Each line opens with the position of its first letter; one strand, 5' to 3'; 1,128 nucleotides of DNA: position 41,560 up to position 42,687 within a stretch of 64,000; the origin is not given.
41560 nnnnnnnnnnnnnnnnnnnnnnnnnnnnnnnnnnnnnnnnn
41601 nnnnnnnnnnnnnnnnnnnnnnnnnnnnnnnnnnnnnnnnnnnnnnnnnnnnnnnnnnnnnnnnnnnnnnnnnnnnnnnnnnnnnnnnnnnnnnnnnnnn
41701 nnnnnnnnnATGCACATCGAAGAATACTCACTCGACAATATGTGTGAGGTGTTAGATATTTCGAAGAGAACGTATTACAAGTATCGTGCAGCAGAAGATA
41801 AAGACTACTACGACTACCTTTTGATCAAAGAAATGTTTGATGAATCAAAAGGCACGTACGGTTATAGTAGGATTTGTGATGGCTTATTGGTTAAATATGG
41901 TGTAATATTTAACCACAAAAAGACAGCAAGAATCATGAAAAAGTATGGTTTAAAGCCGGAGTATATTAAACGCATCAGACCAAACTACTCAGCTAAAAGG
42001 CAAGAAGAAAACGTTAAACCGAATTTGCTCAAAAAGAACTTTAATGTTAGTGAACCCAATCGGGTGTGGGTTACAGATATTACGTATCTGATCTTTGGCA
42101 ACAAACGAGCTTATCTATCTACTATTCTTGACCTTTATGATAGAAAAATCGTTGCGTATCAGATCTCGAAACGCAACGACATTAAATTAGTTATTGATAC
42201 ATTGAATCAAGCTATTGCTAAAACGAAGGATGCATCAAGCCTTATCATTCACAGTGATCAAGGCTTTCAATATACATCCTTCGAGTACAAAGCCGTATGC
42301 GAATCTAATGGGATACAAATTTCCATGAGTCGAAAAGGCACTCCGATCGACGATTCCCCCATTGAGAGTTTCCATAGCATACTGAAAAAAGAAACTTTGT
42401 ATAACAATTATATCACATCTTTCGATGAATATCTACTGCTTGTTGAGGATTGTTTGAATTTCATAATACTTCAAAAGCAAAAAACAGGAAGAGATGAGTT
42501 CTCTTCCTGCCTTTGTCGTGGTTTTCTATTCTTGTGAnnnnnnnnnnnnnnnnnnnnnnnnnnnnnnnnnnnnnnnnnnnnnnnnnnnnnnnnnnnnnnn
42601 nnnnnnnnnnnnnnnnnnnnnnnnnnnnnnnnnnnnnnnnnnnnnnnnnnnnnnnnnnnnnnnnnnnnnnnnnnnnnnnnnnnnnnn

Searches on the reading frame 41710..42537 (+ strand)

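Call 58: search_protein_families(library=pfam, proteins=[window:41710-42537:+], max_evalue=0.00001)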
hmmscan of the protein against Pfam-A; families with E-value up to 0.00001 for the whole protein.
window:41710-42537:+ (275 aa): 2 families
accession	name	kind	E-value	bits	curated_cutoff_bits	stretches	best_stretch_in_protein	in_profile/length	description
PF00665.32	rve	-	2.8e-27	95.4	32.6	1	114-212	2-102/102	Integrase core domain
PF13276.12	HTH_21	-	2.2e-13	50.6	28.1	1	38-86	9-57/60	HTH-like domain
